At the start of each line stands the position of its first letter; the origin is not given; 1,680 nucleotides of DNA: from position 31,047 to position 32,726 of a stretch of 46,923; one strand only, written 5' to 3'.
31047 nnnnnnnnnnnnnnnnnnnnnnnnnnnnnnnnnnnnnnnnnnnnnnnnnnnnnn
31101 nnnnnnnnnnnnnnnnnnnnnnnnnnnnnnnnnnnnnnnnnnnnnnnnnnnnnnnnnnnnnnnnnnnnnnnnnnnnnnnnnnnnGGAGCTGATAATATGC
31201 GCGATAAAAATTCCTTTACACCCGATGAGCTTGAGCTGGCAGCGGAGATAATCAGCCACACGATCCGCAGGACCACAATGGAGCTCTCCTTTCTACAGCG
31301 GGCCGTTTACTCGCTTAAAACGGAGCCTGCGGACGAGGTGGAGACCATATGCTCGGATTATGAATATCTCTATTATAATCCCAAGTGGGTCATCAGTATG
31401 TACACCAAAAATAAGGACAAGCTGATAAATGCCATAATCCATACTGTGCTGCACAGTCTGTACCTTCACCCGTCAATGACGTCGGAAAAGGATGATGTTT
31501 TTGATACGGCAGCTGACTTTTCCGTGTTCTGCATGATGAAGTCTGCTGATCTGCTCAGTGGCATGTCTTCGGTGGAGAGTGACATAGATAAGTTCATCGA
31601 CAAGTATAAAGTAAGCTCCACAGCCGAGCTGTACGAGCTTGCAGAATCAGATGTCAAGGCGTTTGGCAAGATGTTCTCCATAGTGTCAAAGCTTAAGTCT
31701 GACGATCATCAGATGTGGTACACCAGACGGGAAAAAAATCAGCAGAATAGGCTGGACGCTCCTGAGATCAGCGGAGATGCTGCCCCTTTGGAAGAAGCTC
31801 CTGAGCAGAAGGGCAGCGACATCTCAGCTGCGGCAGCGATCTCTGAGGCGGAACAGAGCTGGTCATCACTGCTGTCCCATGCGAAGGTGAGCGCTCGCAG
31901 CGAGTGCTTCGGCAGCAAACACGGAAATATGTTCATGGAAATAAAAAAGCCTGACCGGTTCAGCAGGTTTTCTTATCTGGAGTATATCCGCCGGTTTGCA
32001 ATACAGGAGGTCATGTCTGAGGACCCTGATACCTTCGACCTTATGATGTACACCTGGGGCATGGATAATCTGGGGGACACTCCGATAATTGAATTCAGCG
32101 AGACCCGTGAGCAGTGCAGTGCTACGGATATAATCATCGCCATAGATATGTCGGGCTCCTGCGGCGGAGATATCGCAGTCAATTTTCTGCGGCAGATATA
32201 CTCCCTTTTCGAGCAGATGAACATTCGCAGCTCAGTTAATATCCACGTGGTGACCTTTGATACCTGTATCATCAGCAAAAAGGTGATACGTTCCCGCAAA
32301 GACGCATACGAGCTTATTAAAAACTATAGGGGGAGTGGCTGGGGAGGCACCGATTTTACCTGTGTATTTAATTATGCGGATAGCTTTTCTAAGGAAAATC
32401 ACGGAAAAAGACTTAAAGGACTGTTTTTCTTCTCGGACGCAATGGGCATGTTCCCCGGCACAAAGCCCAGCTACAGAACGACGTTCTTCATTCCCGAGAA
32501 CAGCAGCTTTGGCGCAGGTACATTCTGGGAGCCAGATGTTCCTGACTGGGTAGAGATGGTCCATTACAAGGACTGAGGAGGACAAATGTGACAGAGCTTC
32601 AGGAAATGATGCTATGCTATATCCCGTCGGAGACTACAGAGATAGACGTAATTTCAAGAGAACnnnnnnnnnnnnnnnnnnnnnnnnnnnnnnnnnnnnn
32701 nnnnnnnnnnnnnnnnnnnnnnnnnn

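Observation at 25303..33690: Terminator-bounded operon combining two helical-repeat paralogues, two different AAA+ remodellers (CbbX/SpoVK-type and MoxR+VWA) and an RNA ligase: candidate undescribed system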

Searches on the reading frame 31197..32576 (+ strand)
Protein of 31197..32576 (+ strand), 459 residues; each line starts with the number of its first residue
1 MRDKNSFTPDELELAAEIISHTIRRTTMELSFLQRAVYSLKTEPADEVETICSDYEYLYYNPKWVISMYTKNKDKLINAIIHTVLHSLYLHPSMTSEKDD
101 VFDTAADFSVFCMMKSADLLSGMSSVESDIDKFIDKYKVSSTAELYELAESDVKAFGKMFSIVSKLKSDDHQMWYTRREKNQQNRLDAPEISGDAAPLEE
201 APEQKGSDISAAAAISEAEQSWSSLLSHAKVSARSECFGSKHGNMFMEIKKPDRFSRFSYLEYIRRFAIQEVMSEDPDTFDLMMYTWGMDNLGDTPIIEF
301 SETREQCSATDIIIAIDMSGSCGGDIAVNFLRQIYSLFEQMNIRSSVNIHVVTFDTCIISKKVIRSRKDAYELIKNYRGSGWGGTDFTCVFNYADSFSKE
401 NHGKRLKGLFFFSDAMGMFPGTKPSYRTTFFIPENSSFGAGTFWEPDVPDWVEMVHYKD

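Call 3: search_protein_families(library=pfam, proteins=[window:31197-32576:+], max_evalue=0.01)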
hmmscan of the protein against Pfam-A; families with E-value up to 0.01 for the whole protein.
window:31197-32576:+ (459 aa): 5 families
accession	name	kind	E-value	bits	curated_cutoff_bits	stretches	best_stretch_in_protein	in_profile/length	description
PF13203.12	DUF2201_N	-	2.3e-10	41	23.2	1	21-229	8-200/271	Putative metallopeptidase domain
PF09967.15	DUF2201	-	1.4e-05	25.6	26.4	1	312-395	1-76/123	VWA-like domain (DUF2201)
PF05762.20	VWA_CoxE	-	0.0014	18.5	26.4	1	301-386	49-131/222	VWA domain containing CoxE-like protein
PF00092.34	VWA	-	0.0032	18.1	23.8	1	311-405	1-100/174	von Willebrand factor type A domain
PF13519.12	VWA_2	-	0.0087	17.1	27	0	312-415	1-106/107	von Willebrand factor type A domain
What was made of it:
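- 31197..32576 (+): vWA protein with an N-terminal metallopeptidase-like DUF2201_N domain that lacks the catalytic Glu (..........). The MIDAS is intact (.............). Pfam DUF2201_N 41 bits (cut-off 23.2); DUF2201 25.6 bits (just under 26.4) (call 3).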

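Call 4: search_protein_families(library=padloc, proteins=[window:31197-32576:+], max_evalue=0.01)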
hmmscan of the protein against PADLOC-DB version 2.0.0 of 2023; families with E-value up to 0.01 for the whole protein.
window:31197-32576:+ (459 aa): 0 families

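Call 7: search_protein_families(library=ncbifam, proteins=[window:31197-32576:+], max_evalue=0.01)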
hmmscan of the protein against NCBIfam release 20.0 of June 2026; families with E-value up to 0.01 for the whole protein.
window:31197-32576:+ (459 aa): 0 families

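Call 8: search_protein_families(library=phrogs, proteins=[window:31197-32576:+], max_evalue=0.01)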
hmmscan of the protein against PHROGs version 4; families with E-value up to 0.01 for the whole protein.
window:31197-32576:+ (459 aa): 2 families
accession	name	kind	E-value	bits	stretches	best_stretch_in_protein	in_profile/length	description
phrog_1314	-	DNA, RNA and nucleotide metabolism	1.7e-29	104.1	1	28-437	24-379/394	HNH endonuclease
phrog_5665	-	unknown function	0.0095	17.2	0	47-94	9-56/115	-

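Call 13: search_dna_similar(query=window:31197-32576:+, collection=phages, mode=protein, max_rows=25)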
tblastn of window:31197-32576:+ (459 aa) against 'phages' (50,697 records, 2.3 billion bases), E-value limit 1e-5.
Records with a match: 22; places in all: 22; records where one place covers at least 80% of the query: 5.
Best place of each record, by identity: <60% 22.
By first word of the organism name: Pseudomonas 11; Bacteriophage 7; Vibrio 4.
By host as written in the record: - 10; Pseudomonas aeruginosa PAO1 5; Pseudomonas aeruginosa 3; Vibrio corallilyticus 2; Vibrio cyclitrophicus 1; Vibrio coralliilyticus 58 1.
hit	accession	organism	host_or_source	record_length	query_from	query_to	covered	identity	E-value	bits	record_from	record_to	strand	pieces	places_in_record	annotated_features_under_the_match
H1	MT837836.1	Bacteriophage sp.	human fecal samples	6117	13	451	96%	26.4%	9e-36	146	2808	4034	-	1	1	record has no annotation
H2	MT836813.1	Bacteriophage sp.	human fecal samples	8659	8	430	92%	26.2%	8e-34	140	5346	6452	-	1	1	record has no annotation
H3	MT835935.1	Bacteriophage sp.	human fecal samples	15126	8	452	97%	24.9%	2e-27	122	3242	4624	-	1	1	record has no annotation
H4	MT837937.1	Bacteriophage sp.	human fecal samples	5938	28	455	93%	25.5%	2e-37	151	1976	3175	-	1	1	record has no annotation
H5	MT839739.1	Bacteriophage sp.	human fecal samples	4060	28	452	93%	23.9%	3e-34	142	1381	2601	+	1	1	record has no annotation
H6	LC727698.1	Pseudomonas phage sp. 30-3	Pseudomonas aeruginosa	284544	75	432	78%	24.2%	1e-6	57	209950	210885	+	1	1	hydrolase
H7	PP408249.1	Pseudomonas phage vB_Pa-PAC2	Pseudomonas aeruginosa PAO1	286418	75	432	78%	24.2%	1e-6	57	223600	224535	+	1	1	Zn-dependent hydrolase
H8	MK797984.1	Pseudomonas phage vB_PaeM_PA5oct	-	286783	75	432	78%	24.2%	1e-6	57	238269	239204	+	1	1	hypothetical protein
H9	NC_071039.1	Pseudomonas phage vB_PaeM_PA5oct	-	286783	75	432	78%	24.2%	1e-6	57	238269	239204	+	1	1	HNH endonuclease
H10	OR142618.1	Pseudomonas phage Callisto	Pseudomonas aeruginosa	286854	75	432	78%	24.2%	1e-6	57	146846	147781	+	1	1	hypothetical protein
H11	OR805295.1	Pseudomonas phage Paride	Pseudomonas aeruginosa PAO1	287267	75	432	78%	24.2%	1e-6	57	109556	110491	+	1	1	homing endonuclease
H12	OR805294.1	Pseudomonas phage Ettore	Pseudomonas aeruginosa PAO1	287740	75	432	78%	24.2%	1e-6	57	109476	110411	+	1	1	homing endonuclease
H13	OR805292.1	Pseudomonas phage Cassandra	Pseudomonas aeruginosa PAO1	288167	75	432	78%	24.2%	1e-6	57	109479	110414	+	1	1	homing endonuclease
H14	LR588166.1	Pseudomonas phage vB_PaeM_MIJ3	-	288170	75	432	78%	24.2%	1e-6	57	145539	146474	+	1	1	DNA repair ATPase: DNA repair ATPase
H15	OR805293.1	Pseudomonas phage Deifobo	Pseudomonas aeruginosa PAO1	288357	75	432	78%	24.2%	1e-6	57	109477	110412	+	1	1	homing endonuclease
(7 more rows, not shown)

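Call 38: find_related_loci(query=A4, collection=genome_contigs, flank=10000)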
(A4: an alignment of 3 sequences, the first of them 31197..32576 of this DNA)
Query A4 (459 aa) in genome_contigs; peptide patterns used: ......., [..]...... (x = any residue, [..] = any of these).
37 stretches matched a pattern; 6 encode a relative of the query (tblastn E <= 1e-3); 6 distinct loci.
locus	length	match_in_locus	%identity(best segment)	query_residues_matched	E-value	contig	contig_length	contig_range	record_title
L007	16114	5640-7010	76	1-459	0e+0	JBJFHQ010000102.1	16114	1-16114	MAG: Oscillospiraceae bacterium isolate PUUB57_bin.035 NODE_1889_length_16114_cov_6.272371, whole genome shotgun sequenc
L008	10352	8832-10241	60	1-459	0e+0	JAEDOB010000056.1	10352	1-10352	MAG: Oscillospiraceae bacterium isolate MAG307 NODE_7854_length_10352_cov_8.360299, whole genome shotgun sequence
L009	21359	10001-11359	62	1-459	0e+0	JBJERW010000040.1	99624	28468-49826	MAG: Huintestinicola sp. isolate PUUB48_bin.018 NODE_25_length_99624_cov_10.496952, whole genome shotgun sequence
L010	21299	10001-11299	60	5-459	0e+0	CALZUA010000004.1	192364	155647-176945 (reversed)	MAG: uncultured Clostridia bacterium isolate SRR5976185_bin.47_metaWRAP_v1.3_MAG genome assembly, contig: ERZ8810616.4,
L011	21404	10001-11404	61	1-459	0e+0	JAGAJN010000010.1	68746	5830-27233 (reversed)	MAG: Oscillospiraceae bacterium isolate RGIG8500 Water_deer_Cecum-1__c88223, whole genome shotgun sequence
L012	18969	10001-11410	61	1-459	0e+0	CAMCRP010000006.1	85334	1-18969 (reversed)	MAG: uncultured Ruminococcus sp. isolate SRR17382099_bin.44_metaWRAP_v1.3_MAG genome assembly, contig: ERZ10544625.130,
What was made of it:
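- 6 loci among 185,579 species genomes, although the scan used very specific patterns (call 38).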

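Call 42: search_protein_families(library=pfam, proteins=[L012:1414-2163:-, L012:2167-5427:-, L012:5428-8028:-, L012:8260-8559:-, L012:11543-12238:-, L012:16531-17385:-], max_evalue=0.001)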
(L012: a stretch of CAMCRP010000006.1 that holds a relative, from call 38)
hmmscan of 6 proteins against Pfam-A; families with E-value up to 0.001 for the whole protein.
L012:1414-2163:- (249 aa): 1 family
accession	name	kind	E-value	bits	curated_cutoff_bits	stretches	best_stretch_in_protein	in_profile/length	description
PF00149.33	Metallophos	-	1.8e-10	42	21.5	1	12-218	3-190/191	Calcineurin-like phosphoesterase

L012:2167-5427:- (1086 aa): 5 families
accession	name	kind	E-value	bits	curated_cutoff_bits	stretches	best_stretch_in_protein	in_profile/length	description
PF00580.27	UvrD-helicase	-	5e-53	181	23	1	10-417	5-269/271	UvrD/REP helicase N-terminal domain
PF13245.12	AAA_19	-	2.9e-18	66.8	25.1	1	13-403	6-133/134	AAA domain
PF13361.12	UvrD_C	-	2.8e-14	53.8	25.6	2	640-788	237-345/350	UvrD-like helicase C-terminal domain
PF12705.13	PDDEXK_1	-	1e-09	39.1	22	1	884-1067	30-175/247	PD-(D/E)XK nuclease superfamily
PF01443.25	Viral_helicase1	-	3.6e-05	24.1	21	0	23-98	3-76/228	Viral superfamily 1 RNA helicase core domain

L012:5428-8028:- (866 aa): 1 family
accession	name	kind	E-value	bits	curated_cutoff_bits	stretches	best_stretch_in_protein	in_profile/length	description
PF12705.13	PDDEXK_1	-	9e-26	91.7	22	1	590-858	3-246/247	PD-(D/E)XK nuclease superfamily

L012:8260-8559:- (99 aa): 0 families

L012:11543-12238:- (231 aa): 0 families

L012:16531-17385:- (284 aa): 0 families

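Call 44: get_annotated_region(hit=H3, flank=12000)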
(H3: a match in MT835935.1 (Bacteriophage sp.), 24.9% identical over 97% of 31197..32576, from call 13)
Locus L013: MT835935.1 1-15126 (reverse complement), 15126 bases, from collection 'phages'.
description: UNVERIFIED: Bacteriophage sp. clone scaffold_992 genomic sequence.
organism: Bacteriophage sp. (NCBI taxid 38018)
taxonomy: Viruses
host: -; source: human fecal samples; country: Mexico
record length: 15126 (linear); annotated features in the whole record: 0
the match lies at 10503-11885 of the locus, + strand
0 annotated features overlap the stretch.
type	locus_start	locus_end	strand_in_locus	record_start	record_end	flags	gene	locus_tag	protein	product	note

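Call 45: get_annotated_region(hit=H2, flank=9000)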
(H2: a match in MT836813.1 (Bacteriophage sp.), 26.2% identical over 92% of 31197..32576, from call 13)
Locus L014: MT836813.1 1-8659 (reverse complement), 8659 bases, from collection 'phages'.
description: UNVERIFIED: Bacteriophage sp. clone scaffold_3121 genomic sequence.
organism: Bacteriophage sp. (NCBI taxid 38018)
taxonomy: Viruses
host: -; source: human fecal samples; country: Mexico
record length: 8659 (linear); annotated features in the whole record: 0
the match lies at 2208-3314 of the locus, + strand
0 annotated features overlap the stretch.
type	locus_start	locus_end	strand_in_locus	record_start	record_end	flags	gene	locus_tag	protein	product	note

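Call 46: get_annotated_region(hit=H8, flank=5000)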
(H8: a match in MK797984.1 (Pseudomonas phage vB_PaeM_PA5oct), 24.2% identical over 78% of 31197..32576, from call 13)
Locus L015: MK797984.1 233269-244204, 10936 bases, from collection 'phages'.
description: Pseudomonas phage vB_PaeM_PA5oct, complete genome.
organism: Pseudomonas phage vB_PaeM_PA5oct (NCBI taxid 2163605)
taxonomy: Viruses; Duplodnaviria; Heunggongvirae; Uroviricota; Caudoviricetes; Arenbergviridae; Wroclawvirus; Wroclawvirus PA5oct
host: -; source: -; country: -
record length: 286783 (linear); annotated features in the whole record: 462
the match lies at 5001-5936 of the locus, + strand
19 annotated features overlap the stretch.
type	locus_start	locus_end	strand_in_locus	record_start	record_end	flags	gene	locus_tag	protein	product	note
CDS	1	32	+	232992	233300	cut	-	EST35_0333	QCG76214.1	hypothetical protein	-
CDS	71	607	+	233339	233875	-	-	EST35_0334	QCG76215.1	hypothetical protein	-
CDS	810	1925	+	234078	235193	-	-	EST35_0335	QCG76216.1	ATPase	ESI-MS/MS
CDS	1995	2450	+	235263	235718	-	-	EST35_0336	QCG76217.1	hypothetical protein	-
CDS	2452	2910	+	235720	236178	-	-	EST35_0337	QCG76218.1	hypothetical protein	-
CDS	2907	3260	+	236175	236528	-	-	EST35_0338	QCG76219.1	hypothetical protein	-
CDS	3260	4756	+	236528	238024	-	-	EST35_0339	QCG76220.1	putative homing endonuclease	-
CDS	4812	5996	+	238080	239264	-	-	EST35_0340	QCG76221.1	hypothetical protein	-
CDS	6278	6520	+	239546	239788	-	-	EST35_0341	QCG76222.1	hypothetical protein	-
CDS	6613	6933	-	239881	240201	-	-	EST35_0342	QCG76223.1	hypothetical protein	-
CDS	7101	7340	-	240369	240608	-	-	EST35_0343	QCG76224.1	hypothetical protein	-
CDS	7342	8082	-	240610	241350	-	-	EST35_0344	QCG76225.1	hypothetical protein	-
CDS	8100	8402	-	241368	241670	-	-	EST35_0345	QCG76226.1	translation initiation factor IF-2-like protein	-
CDS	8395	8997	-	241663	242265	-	-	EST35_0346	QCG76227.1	HNH endonuclease family protein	-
CDS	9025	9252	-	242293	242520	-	-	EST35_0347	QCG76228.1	hypothetical protein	-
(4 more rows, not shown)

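Call 49: search_protein_families(library=pfam, proteins=[L013:5849-7207:+, L013:7382-8233:+, L013:8311-9591:+, L013:9611-10483:+, L013:13604-14644:+, L014:5246-6082:+, L014:6204-6926:+, L014:19-1758:-, L007:7029-7880:+, L013:1848-3392:+], max_evalue=0.001)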
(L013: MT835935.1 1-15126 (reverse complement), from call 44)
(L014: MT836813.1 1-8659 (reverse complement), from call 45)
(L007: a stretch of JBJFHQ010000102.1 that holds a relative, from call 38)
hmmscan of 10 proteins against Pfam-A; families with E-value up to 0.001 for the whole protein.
L013:5849-7207:+ (452 aa): 2 families
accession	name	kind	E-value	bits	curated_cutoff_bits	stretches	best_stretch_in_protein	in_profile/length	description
PF02127.20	Peptidase_M18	-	1.6e-109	367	24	1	36-451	2-432/432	Aminopeptidase I zinc metalloprotease (M18)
PF05343.19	Peptidase_M42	-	1.6e-10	41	23.2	1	331-443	185-289/292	M42 glutamyl aminopeptidase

L013:7382-8233:+ (283 aa): 1 family
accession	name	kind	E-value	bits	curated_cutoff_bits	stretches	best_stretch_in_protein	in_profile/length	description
PF02645.21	DegV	-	1.6e-59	202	27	1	7-277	3-271/280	Uncharacterised protein, DegV family COG1307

L013:8311-9591:+ (426 aa): 2 families
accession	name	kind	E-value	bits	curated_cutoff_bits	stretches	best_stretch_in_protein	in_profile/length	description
PF02875.26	Mur_ligase_C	-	1e-15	59.1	28.4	1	296-398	1-109/127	Mur ligase, glutamate ligase domain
PF08245.18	Mur_ligase_M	-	2.3e-11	44.5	24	1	64-238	1-147/200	Mur ligase middle domain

L013:9611-10483:+ (290 aa): 1 family
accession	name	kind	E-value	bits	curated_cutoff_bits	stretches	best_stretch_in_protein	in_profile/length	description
PF13306.12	LRR_5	-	7.2e-14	52.2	27.7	1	36-102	22-87/127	BspA type Leucine rich repeat region (6 copies)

L013:13604-14644:+ (346 aa): 1 family
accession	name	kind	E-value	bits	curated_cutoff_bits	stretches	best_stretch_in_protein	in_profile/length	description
PF01063.24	Aminotran_4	-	1.8e-32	113.4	28.5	1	62-299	2-222/223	Amino-transferase class IV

L014:5246-6082:+ (278 aa): 1 family
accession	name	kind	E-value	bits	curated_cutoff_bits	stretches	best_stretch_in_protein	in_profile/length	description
PF04203.18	Sortase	-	3.8e-13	49.7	26.6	1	107-271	3-125/125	Sortase domain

L014:6204-6926:+ (240 aa): 1 family
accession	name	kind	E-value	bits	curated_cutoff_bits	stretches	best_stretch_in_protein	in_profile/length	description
PF02146.23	SIR2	-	5.2e-52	176.8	24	1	23-196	1-180/180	Sir2 family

L014:19-1758:- (579 aa): 5 families
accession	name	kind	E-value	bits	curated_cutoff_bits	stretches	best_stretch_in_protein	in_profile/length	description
PF00664.28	ABC_membrane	-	5.7e-44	151.3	28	1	25-297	2-273/274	ABC transporter transmembrane region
PF00005.33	ABC_tran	-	1e-33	117.3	25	1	361-510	1-137/137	ABC transporter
PF02463.25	SMC_N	-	5.7e-09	36.2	40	1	296-554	135-213/220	RecF/RecN/SMC N terminal domain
PF00270.35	DEAD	-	9.6e-05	22.6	26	1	368-534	11-154/167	DEAD/DEAH box helicase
PF13401.12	AAA_22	-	0.00039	21.2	27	0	373-529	7-111/130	AAA domain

L007:7029-7880:+ (283 aa): 0 families

L013:1848-3392:+ (514 aa): 3 families
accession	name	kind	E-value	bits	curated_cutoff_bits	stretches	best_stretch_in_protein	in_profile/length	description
PF12836.13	HHH_3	-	2.3e-05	24.9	27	1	408-437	6-35/65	Helix-hairpin-helix motif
PF04055.27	Radical_SAM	-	4.4e-05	24.1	29.5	1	66-194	2-130/166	Radical SAM superfamily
PF13353.11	Fer4_12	-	0.00092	20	22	0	65-126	9-71/137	4Fe-4S single cluster domain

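Call 66: search_solved_structures(query=A4, max_evalue=0.1)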
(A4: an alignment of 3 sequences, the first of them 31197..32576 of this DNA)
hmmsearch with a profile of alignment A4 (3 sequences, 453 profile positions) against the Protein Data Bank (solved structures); distinct sequences matched with E-value up to 0.1: 0.

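Call 98: search_protein_families(library=phrogs, proteins=[L007:7029-7880:+, L009:11375-11716:+], max_evalue=0.01)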
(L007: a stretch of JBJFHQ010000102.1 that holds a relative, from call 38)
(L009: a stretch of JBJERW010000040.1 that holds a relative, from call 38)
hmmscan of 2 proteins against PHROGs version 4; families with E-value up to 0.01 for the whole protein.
L007:7029-7880:+ (283 aa): 0 families

L009:11375-11716:+ (113 aa): 0 families

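Call 100: find_related_loci(query=A8, collection=viral_contigs, flank=10000)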
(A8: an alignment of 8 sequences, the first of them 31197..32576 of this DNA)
Query A8 (459 aa) in viral_contigs; peptide patterns used: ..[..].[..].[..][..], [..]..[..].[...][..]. (x = any residue, [..] = any of these).
41 stretches matched a pattern, but none encodes a relative of the query by tblastn (E <= 1e-3).

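Call 107: find_related_loci(query=L007:7029-7880:+, collection=viral_contigs, flank=6000)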
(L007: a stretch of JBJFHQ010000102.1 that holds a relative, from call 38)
Query L007:7029-7880:+ (283 aa) in viral_contigs; peptide patterns used: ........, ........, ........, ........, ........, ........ (x = any residue, [..] = any of these).
5 stretches matched a pattern, but none encodes a relative of the query by tblastn (E <= 1e-3).

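Call 108: search_dna_similar(query=L007:7029-7880:+, collection=phages, mode=protein, max_evalue=0.01, max_rows=10)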
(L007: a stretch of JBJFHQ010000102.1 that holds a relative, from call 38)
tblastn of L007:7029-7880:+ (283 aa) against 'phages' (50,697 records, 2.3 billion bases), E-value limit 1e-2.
No match.

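Call 126: search_protein_families(library=padloc, proteins=[L010:12635-13300:+, L010:14393-15385:-, L010:15529-16374:+, L010:1393-2718:-], max_evalue=0.001)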
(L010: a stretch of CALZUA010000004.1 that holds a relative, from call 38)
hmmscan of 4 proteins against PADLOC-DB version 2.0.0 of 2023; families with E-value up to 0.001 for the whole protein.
L010:12635-13300:+ (221 aa): 16 families
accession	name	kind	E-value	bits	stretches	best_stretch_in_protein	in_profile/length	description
PDLC02247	AbiEi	-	9.2e-64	213.2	1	8-217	5-211/215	AbiEi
PDLC02236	AbiEi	-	7.8e-34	115.1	1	15-214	6-201/207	AbiEi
PDLC02226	AbiEi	-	1.5e-25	88.2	1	9-194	4-178/202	AbiEi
PDLC02251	AbiEi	-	6.5e-14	49.9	1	50-169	39-154/230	AbiEi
PDLC02264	AbiEi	-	2e-10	39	1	9-122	4-107/205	AbiEi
PDLC02234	AbiEi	-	1.5e-08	32.6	1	50-193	30-168/191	AbiEi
PDLC02225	AbiEi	-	2.3e-07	28.7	1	30-127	10-96/198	AbiEi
PDLC02246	AbiEi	-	4.7e-07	27.6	1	49-135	38-121/230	AbiEi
PDLC02233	AbiEi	-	2.2e-06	25.4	1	39-134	28-120/214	AbiEi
PDLC02228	AbiEi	-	3.1e-06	24.6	1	47-164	50-160/216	AbiEi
PDLC02250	AbiEi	-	1.3e-05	23.1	1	51-129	33-107/197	AbiEi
PDLC02245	AbiEi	-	5.5e-05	20.9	0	49-136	24-103/194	AbiEi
PDLC02265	AbiEi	-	6.6e-05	20.7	1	46-125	25-95/198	AbiEi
PDLC02275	AbiEi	-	9.5e-05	20.5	1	35-201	10-172/184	AbiEi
PDLC02267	AbiEi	-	0.00013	19.5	1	49-132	37-107/252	AbiEi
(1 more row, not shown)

L010:14393-15385:- (330 aa): 0 families

L010:15529-16374:+ (281 aa): 18 families
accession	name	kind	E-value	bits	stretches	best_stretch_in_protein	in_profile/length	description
PDLC03247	MTase_II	-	1.2e-40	137.6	1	6-262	2-270/282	Type II methyltransferase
PDLC03294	MTase_II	-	4.4e-35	119.6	1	5-257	3-271/272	Type II methyltransferase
PDLC03253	MTase_II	-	7.3e-33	112.3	1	8-256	5-252/253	Type II methyltransferase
PDLC03735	oMTase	-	1.6e-26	91.4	1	6-258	7-283/284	orphan methyltransferase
PDLC03244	MTase_II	-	2.3e-21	74.2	1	6-216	27-249/295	Type II methyltransferase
PDLC04018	PD-Lambda-5_B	-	1.3e-20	71.9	1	143-260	158-274/291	-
PDLC03729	oMTase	-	5.5e-18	63.4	1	5-242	3-254/275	orphan methyltransferase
PDLC03261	MTase_II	-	2.4e-17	60.5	1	8-241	26-272/643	Type II methyltransferase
PDLC03717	oMTase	-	1.3e-14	52.3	1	6-260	2-269/285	orphan methyltransferase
PDLC03358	MTase_II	-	9.3e-14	49.4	1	149-234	165-254/301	Type II methyltransferase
PDLC03383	MTase_II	-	5.2e-13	47.1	2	151-210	192-252/318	Type II methyltransferase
PDLC03266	MTase_II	-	6.1e-12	43.6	1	4-229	12-254/285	Type II methyltransferase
PDLC03349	MTase_II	-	1.2e-06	25.8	0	150-213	246-308/374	Type II methyltransferase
PDLC03287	MTase_II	-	2.5e-06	24.6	1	6-198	363-570/646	Type II methyltransferase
PDLC03281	MTase_II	-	4.4e-06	24.6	1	9-230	34-269/309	Type II methyltransferase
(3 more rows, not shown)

L010:1393-2718:- (441 aa): 1 family
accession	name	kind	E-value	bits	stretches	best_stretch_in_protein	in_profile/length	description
PDLC00930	Cas12u1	-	0.00082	16.3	0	151-213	88-149/533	Cas12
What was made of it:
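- AbiEi (E 9e-64) and a type II methyltransferase in L010 (call 126).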
